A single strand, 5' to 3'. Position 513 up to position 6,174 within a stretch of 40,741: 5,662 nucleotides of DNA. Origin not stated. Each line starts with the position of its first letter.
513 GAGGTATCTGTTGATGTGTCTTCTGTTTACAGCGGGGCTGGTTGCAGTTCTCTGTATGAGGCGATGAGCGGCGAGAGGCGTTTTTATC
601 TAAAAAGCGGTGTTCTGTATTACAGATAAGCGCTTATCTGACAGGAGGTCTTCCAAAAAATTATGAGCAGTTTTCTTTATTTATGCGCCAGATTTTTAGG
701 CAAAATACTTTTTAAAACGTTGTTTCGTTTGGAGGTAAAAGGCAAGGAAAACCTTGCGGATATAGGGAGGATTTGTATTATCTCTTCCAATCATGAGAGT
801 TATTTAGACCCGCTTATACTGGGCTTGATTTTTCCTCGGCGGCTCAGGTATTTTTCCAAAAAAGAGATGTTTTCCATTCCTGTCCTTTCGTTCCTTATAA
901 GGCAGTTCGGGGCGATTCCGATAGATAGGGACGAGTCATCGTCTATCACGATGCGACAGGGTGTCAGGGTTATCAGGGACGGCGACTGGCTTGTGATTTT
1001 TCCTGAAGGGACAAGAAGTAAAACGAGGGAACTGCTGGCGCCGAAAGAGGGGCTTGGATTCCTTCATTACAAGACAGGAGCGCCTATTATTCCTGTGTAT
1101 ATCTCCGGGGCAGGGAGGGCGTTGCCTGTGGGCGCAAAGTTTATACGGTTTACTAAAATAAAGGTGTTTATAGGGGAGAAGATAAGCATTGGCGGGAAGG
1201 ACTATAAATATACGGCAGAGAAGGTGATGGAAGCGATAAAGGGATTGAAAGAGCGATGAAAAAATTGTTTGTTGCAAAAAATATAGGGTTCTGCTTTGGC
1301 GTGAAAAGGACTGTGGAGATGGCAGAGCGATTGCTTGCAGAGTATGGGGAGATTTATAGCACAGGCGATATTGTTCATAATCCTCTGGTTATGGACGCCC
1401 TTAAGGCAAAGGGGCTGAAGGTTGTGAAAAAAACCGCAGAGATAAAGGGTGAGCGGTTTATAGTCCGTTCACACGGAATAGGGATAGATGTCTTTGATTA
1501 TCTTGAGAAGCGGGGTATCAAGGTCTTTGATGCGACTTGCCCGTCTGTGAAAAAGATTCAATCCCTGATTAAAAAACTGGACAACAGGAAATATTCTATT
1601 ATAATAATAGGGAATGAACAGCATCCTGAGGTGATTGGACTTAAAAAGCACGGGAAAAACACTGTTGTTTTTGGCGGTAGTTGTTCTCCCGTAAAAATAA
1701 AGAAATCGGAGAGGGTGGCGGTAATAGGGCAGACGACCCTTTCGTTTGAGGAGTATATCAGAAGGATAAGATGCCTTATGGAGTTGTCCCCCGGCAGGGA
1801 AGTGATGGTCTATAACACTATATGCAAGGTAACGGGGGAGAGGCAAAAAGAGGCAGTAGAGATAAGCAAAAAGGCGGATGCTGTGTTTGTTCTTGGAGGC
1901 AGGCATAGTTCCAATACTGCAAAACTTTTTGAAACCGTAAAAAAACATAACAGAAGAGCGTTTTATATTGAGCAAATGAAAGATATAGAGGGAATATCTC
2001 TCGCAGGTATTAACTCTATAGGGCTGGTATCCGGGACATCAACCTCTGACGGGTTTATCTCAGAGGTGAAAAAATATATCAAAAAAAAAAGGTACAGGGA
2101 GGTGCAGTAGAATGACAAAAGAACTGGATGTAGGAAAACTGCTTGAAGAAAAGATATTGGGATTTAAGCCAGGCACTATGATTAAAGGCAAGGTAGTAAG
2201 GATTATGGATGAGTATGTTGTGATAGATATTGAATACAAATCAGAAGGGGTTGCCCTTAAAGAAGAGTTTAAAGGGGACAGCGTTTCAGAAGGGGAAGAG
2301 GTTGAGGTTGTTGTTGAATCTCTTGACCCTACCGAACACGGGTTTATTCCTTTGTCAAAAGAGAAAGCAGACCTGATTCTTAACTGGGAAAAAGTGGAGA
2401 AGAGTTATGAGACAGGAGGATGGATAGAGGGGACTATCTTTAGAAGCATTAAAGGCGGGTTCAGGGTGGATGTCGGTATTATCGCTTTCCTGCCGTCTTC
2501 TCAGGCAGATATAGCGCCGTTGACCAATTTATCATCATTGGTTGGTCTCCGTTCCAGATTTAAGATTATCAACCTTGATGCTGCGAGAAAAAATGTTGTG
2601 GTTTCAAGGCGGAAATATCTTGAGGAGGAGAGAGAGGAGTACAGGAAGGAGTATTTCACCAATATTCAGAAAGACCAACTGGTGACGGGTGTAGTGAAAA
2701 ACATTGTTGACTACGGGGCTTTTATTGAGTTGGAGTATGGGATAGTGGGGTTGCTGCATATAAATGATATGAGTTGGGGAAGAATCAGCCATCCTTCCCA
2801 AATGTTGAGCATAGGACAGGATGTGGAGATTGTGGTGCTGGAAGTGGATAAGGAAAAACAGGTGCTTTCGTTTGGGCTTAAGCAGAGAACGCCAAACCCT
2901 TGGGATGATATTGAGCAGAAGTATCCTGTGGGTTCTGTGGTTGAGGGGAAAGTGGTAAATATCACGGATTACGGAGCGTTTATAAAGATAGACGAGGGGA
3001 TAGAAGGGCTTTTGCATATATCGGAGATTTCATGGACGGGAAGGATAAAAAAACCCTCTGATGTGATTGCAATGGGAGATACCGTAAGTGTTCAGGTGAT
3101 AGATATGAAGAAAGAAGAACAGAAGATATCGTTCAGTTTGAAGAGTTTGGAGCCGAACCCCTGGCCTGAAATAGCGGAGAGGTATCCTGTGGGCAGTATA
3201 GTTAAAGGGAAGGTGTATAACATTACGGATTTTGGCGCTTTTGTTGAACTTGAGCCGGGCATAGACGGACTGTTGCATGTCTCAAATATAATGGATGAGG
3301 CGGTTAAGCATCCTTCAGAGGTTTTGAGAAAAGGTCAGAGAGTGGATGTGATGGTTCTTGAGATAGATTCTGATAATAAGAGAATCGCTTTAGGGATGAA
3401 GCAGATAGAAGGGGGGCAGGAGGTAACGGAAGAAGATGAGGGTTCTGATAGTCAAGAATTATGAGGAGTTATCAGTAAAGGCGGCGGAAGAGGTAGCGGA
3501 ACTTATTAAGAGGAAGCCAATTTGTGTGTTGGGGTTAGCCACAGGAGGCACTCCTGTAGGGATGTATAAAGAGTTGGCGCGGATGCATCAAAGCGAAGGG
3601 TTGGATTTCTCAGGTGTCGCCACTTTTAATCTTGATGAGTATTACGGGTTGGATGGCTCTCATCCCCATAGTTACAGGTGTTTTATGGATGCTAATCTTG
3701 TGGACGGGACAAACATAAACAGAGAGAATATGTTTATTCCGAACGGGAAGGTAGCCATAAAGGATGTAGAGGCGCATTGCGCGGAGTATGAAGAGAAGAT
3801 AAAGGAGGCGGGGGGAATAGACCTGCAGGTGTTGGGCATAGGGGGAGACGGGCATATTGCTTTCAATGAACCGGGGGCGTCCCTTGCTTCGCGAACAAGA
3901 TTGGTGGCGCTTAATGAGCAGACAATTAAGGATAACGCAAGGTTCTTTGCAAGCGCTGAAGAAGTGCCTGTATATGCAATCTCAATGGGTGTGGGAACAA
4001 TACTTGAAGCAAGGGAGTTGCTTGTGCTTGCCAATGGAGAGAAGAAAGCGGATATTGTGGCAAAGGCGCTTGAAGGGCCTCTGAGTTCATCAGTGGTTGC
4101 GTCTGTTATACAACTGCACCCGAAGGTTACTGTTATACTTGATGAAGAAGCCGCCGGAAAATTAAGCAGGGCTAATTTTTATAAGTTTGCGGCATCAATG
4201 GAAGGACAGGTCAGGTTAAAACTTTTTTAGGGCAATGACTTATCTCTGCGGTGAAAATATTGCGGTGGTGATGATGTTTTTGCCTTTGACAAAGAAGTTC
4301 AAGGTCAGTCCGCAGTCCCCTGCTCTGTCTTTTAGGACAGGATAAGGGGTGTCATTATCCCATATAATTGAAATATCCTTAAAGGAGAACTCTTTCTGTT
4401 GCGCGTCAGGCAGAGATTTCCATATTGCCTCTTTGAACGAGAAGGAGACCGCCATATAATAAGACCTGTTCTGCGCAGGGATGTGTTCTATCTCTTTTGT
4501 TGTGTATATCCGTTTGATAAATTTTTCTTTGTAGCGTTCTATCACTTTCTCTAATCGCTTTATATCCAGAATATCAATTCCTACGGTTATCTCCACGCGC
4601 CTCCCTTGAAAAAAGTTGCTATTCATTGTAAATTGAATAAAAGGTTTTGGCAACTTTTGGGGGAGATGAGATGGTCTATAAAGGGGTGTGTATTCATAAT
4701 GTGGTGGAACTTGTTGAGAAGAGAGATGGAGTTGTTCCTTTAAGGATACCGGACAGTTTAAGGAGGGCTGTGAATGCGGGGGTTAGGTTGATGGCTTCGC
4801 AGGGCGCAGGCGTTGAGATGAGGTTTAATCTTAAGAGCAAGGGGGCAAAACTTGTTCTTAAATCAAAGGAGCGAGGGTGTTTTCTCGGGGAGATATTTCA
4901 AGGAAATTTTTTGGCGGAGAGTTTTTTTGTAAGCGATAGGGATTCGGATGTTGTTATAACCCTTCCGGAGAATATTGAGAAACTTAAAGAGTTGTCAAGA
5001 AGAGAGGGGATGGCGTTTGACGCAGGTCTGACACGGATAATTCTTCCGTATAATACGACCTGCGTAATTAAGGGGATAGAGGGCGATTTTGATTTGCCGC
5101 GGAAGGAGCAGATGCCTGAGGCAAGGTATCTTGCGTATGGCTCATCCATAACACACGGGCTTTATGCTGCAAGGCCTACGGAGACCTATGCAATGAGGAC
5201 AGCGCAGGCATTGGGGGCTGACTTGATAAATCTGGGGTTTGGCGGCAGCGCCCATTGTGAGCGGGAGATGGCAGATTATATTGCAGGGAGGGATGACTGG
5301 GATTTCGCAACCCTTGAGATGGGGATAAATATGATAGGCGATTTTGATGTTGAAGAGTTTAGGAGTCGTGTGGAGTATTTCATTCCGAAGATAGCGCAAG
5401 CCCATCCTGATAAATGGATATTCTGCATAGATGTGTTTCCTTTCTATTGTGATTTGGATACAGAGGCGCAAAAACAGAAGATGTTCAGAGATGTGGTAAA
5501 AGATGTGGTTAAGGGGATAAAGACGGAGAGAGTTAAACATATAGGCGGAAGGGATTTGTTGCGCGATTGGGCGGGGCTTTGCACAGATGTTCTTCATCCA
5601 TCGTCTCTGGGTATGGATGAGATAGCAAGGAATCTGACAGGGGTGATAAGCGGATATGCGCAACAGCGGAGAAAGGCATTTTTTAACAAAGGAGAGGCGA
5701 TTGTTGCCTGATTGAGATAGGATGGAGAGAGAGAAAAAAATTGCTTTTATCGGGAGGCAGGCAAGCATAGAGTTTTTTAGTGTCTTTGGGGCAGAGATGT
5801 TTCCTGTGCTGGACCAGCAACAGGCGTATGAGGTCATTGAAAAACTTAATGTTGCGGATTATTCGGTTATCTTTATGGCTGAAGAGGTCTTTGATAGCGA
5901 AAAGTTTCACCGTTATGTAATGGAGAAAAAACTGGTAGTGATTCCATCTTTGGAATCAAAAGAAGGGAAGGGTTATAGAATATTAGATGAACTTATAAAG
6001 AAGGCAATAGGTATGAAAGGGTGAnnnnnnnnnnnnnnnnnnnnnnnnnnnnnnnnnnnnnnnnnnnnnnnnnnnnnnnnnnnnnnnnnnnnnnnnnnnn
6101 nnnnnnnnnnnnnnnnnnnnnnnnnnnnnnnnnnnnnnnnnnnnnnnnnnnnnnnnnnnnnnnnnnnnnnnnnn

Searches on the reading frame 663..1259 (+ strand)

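Call 53: search_protein_families(library=pfam, proteins=[window:663-1259:+], max_evalue=0.001)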
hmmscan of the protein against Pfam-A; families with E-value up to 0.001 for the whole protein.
window:663-1259:+ (198 aa): 1 family
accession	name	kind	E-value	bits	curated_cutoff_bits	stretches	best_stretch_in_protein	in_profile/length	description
PF01553.26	Acyltransferase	-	1.5e-32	112.6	23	1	22-148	1-132/132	Acyltransferase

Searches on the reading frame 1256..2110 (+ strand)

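Call 53: search_protein_families(library=pfam, proteins=[window:1256-2110:+], max_evalue=0.001)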
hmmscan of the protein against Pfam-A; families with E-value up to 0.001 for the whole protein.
window:1256-2110:+ (284 aa): 1 family
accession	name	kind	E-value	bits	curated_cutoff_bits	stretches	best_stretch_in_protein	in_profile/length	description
PF02401.23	LYTB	-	4.1e-78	262.8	24.5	1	6-276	3-267/267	LytB protein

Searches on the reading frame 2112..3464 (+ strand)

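Call 53: search_protein_families(library=pfam, proteins=[window:2112-3464:+], max_evalue=0.001)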
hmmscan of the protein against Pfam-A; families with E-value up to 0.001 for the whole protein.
window:2112-3464:+ (450 aa): 5 families
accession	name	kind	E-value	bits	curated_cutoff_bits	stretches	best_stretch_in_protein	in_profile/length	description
PF00575.29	S1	-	2.6e-75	249.2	22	5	359-430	3-74/74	S1 RNA binding domain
PF23459.1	S1_RRP5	-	4.2e-21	75.7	27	2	185-252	1-68/72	RRP5 S1 domain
PF21710.3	Spt6_S1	-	6.5e-12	46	27.5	1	270-344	13-87/91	Spt6, S1/OB domain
PF13509.12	S1_2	-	5.9e-09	36.3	21.8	0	273-307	1-35/61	S1 domain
PF17092.11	PCB_OB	-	6.9e-06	27.2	27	0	267-331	25-99/111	Penicillin-binding protein OB-like domain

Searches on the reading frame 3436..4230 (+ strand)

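Call 53: search_protein_families(library=pfam, proteins=[window:3436-4230:+], max_evalue=0.001)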
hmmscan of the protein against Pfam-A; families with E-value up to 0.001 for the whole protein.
window:3436-4230:+ (264 aa): 1 family
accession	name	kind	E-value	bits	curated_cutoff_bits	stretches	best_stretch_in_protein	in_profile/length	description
PF01182.26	Glucosamine_iso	-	8e-23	81.9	27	1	11-225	9-216/225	Glucosamine-6-phosphate isomerases/6-phosphogluconolactonase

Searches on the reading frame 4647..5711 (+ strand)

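Call 53: search_protein_families(library=pfam, proteins=[window:4647-5711:+], max_evalue=0.001)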
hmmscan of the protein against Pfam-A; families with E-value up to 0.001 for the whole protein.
window:4647-5711:+ (354 aa): 2 families
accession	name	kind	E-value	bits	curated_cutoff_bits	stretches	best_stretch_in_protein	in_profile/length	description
PF14606.12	Lipase_GDSL_3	-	1.7e-15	58.2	27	1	162-334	5-177/178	GDSL-like Lipase/Acylhydrolase family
PF13472.12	Lipase_GDSL_2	-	4e-12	47.4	32.9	1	163-323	1-176/178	GDSL-like Lipase/Acylhydrolase family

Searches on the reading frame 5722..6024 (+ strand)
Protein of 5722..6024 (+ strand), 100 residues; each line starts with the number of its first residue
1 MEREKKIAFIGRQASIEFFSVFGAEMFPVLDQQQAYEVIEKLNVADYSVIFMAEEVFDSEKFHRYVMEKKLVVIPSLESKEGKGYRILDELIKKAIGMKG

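Call 53: search_protein_families(library=pfam, proteins=[window:5722-6024:+], max_evalue=0.001)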
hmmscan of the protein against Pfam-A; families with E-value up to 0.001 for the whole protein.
window:5722-6024:+ (100 aa): 1 family
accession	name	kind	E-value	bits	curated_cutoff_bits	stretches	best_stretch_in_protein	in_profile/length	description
PF01990.22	ATP-synt_F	-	1.9e-06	28.5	23.5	1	7-84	1-83/91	ATP synthase (F/14-kDa) subunit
